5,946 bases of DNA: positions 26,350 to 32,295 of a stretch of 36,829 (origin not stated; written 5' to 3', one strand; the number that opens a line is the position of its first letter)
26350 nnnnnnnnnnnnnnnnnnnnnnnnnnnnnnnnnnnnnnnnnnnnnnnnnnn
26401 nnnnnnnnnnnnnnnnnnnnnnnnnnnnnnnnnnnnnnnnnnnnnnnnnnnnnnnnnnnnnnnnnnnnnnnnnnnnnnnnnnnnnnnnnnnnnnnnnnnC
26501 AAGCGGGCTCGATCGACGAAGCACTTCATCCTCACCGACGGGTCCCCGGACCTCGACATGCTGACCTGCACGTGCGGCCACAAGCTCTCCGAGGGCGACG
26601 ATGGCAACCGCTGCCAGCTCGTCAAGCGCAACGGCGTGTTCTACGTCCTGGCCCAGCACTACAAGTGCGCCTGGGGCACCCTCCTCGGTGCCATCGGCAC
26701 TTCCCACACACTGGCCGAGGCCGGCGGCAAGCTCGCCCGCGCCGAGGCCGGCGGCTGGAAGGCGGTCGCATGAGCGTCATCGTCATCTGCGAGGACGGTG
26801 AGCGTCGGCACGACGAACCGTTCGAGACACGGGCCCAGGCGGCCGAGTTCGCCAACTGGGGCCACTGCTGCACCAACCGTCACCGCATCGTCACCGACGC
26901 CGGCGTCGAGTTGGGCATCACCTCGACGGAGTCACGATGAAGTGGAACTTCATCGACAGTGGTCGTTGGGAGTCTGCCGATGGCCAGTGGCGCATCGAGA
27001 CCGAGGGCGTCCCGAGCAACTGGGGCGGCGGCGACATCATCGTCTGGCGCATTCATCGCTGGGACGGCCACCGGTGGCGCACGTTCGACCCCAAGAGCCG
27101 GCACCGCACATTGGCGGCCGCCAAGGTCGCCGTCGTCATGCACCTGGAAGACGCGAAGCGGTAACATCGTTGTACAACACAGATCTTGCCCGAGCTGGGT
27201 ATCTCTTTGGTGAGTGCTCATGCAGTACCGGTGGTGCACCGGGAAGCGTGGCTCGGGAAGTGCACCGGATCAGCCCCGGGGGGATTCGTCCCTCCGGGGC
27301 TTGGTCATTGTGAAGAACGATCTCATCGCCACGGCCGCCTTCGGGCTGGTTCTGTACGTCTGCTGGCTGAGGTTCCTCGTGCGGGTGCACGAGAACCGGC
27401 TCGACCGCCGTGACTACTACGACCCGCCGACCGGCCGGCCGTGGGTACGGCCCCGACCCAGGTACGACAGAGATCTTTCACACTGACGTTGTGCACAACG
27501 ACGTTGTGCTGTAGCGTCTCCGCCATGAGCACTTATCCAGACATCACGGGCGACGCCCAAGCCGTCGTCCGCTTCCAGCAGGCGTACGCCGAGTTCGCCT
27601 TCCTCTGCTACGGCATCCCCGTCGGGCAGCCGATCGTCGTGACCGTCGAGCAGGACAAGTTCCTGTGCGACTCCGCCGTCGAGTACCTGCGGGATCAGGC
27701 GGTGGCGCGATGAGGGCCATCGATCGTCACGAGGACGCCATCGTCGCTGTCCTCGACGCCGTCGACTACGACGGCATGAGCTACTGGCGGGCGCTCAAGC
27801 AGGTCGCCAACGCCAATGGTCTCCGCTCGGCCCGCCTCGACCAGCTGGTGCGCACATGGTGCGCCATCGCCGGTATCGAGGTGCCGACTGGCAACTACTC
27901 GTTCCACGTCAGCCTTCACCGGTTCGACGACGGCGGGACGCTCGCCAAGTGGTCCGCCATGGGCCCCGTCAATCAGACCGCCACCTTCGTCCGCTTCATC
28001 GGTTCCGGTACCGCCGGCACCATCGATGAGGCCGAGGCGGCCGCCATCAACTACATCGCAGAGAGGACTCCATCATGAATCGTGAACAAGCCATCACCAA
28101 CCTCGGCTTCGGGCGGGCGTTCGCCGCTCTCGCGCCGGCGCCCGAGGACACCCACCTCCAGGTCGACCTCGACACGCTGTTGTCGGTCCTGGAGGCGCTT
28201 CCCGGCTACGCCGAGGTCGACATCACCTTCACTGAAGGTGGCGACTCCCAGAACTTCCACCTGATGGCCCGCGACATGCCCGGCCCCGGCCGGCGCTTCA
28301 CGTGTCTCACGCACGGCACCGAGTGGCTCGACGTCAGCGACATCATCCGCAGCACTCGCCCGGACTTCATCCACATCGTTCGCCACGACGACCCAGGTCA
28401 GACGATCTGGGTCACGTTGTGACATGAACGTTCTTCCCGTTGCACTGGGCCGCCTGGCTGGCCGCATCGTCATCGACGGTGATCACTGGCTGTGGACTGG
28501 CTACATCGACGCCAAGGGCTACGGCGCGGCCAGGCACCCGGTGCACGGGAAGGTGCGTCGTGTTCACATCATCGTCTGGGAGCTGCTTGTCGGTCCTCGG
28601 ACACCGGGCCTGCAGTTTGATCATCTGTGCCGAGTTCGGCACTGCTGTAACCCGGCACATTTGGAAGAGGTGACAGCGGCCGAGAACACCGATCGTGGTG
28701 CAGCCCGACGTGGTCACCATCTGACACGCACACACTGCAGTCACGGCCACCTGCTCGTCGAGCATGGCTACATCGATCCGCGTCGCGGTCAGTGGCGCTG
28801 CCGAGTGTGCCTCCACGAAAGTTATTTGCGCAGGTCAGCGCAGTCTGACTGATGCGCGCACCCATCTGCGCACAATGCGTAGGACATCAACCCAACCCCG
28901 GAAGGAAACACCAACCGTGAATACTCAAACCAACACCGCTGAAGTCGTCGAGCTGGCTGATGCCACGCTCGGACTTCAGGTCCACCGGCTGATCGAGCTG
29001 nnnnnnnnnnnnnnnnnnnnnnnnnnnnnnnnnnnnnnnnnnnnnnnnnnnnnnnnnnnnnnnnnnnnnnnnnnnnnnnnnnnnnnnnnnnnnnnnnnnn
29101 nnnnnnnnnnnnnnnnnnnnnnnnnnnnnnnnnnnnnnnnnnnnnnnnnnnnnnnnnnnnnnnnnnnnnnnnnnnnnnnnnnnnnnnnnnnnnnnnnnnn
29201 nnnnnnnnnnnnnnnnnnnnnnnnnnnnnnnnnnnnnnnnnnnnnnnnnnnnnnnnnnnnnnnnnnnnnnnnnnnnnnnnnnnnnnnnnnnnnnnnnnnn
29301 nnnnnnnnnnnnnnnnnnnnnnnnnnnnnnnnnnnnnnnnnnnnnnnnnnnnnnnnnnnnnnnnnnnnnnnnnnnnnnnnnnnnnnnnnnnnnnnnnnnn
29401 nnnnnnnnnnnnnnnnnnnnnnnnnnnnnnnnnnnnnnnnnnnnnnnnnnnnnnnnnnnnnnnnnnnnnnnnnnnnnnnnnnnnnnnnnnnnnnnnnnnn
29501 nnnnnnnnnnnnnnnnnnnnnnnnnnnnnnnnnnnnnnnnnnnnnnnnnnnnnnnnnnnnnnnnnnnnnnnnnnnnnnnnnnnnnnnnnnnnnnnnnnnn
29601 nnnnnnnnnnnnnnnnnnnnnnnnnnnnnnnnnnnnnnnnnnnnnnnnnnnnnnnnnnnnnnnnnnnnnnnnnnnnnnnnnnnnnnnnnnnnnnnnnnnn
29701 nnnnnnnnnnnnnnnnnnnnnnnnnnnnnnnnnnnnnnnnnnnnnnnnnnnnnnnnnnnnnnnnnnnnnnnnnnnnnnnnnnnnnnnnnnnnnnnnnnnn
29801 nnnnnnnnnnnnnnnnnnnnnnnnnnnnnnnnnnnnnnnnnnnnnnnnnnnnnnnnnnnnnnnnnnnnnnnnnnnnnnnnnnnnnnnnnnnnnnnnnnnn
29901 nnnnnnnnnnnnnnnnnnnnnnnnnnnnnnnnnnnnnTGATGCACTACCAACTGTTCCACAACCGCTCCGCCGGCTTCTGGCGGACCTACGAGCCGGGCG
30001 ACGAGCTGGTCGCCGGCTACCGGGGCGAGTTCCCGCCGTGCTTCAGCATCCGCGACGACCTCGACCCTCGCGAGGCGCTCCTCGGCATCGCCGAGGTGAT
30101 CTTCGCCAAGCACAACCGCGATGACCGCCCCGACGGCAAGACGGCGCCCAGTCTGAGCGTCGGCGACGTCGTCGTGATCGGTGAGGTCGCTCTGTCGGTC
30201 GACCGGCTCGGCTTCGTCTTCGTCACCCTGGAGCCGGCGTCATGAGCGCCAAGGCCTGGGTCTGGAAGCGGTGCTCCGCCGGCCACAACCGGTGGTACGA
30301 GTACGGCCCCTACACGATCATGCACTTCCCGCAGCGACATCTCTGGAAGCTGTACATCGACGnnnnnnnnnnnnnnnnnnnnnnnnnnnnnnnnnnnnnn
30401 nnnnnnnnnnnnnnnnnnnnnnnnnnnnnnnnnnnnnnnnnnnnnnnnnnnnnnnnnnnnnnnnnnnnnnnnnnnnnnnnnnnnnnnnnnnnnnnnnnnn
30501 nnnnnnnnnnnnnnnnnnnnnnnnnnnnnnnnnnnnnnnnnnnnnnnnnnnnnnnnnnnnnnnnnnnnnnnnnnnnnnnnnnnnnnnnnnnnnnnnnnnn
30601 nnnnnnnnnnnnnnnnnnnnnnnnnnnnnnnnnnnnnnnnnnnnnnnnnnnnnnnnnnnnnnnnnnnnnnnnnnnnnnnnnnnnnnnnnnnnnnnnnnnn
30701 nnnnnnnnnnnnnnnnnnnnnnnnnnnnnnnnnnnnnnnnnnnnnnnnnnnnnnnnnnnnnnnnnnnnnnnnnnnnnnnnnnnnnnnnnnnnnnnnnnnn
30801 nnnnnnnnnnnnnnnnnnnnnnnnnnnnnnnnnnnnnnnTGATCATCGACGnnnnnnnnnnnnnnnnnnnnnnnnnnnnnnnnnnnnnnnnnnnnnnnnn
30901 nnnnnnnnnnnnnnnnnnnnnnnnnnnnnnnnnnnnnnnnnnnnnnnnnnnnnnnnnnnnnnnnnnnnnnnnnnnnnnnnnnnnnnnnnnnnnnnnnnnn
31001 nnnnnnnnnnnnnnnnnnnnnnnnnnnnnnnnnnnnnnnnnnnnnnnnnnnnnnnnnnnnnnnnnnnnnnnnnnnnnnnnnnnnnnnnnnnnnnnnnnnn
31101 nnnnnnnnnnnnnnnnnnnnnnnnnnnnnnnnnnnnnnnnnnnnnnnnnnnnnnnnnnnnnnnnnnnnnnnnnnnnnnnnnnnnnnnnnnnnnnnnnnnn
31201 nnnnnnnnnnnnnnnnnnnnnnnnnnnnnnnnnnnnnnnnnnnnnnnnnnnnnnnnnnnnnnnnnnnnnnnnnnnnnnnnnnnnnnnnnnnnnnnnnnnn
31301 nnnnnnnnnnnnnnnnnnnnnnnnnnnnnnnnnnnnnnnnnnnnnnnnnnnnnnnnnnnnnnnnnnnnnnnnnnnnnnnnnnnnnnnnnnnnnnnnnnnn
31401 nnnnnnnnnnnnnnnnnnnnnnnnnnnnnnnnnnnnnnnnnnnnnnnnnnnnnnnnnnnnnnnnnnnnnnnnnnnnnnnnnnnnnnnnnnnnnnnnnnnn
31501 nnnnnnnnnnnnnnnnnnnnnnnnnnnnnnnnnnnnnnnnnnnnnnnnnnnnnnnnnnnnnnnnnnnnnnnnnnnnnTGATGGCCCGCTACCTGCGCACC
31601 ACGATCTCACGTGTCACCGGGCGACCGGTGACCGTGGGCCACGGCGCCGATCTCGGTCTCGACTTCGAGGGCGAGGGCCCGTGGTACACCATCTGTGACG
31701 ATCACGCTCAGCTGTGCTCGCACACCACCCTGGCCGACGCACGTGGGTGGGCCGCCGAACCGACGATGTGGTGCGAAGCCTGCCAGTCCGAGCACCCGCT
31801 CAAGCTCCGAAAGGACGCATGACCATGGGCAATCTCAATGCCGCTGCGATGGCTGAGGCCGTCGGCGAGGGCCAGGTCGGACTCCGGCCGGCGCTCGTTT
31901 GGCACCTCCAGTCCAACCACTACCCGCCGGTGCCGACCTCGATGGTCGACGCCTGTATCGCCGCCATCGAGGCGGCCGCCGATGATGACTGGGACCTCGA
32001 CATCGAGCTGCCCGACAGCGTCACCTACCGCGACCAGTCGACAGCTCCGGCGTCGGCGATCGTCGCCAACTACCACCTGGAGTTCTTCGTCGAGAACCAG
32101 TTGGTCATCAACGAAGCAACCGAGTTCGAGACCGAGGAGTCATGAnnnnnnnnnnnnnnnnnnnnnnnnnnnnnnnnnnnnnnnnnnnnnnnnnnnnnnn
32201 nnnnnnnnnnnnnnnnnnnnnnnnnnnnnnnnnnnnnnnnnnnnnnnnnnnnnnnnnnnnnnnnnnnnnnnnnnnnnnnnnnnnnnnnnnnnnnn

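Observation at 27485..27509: Nested perfect palindromes over the -35 of P2, and the same 17-mer again over P4 (candidate operator)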

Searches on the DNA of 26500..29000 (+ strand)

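Call 7: search_dna_similar(query=window:26500-29000:+, collection=phages, mode=near, max_rows=30)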
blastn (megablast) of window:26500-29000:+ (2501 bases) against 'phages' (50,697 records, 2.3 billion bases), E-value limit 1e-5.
No match.

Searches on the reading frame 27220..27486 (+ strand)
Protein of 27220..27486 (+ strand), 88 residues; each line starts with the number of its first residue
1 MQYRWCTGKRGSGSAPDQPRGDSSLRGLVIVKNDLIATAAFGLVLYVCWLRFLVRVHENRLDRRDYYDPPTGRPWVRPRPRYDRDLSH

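Call 18: search_protein_families(library=pfam, proteins=[window:27220-27486:+], max_evalue=0.01)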
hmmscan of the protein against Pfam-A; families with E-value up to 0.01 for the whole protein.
window:27220-27486:+ (88 aa): 0 families

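Call 19: search_protein_families(library=phrogs, proteins=[window:27220-27486:+], max_evalue=0.001)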
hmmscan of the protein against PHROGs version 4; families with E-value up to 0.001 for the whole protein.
window:27220-27486:+ (88 aa): 0 families

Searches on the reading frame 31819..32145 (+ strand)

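Call 50: search_protein_families(library=pfam, proteins=[window:31819-32145:+], max_evalue=0.1)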
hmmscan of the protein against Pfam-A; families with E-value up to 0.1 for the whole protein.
window:31819-32145:+ (108 aa): 1 family
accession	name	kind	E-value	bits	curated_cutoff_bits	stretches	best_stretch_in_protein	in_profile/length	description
PF11136.13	DUF2889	-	0.034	14.8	25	1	53-101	12-63/123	Protein of unknown function (DUF2889)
